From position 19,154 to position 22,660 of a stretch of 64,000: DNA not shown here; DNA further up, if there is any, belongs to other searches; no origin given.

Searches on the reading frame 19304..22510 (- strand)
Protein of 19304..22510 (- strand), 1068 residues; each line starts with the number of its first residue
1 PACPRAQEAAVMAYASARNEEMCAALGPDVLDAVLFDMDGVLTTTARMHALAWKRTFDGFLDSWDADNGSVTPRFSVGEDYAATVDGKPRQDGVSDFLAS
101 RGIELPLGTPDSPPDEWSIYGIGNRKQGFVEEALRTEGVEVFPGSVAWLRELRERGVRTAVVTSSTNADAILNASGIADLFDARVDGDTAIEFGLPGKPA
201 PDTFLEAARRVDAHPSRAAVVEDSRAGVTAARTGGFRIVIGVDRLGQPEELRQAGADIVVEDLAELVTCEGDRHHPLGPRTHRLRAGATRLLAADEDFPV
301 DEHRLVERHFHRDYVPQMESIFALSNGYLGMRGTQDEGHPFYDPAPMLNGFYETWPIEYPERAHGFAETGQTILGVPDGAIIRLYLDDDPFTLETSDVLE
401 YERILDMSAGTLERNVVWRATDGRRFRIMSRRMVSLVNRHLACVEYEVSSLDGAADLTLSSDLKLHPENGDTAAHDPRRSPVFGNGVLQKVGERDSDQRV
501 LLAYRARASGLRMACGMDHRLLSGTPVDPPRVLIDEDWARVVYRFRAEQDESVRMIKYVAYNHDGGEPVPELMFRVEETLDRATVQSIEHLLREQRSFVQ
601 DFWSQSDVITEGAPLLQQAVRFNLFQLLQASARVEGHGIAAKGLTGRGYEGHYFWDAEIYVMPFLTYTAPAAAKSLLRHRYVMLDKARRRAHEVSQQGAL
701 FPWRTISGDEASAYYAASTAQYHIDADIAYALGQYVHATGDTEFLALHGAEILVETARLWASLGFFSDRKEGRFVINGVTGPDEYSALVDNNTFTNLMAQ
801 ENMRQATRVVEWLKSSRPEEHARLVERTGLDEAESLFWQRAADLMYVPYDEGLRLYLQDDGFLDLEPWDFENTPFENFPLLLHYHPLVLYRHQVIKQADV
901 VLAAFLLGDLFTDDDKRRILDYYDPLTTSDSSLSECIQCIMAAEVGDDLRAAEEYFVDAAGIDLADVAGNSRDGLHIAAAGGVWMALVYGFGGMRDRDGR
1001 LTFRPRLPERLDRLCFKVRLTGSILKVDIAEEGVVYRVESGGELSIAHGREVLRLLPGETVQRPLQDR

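Call 17: search_protein_families(library=pfam, proteins=[window:19304-22510:-], max_evalue=0.001)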
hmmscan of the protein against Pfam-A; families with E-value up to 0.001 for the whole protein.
window:19304-22510:- (1068 aa): 6 families
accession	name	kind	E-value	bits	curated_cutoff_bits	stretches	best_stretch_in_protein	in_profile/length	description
PF03632.21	Glyco_hydro_65m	-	1.8e-113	379.7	27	1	621-985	1-371/371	Glycosyl hydrolase family 65 central catalytic domain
PF03636.21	Glyco_hydro_65N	-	4.2e-55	187.4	26.6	1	307-562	2-230/233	Glycosyl hydrolase family 65, N-terminal domain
PF00702.32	Hydrolase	-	2.1e-23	84.2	26.4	1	32-234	2-190/191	haloacid dehalogenase-like hydrolase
PF03633.20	Glyco_hydro_65C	-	5.8e-17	61.7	22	1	994-1053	1-60/62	Glycosyl hydrolase family 65, C-terminal domain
PF13419.12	HAD_2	-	4.4e-15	56.7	23.8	1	34-238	1-175/178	Haloacid dehalogenase-like hydrolase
PF13242.12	Hydrolase_like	-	2e-05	24.8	22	1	197-266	3-75/75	HAD-hyrolase-like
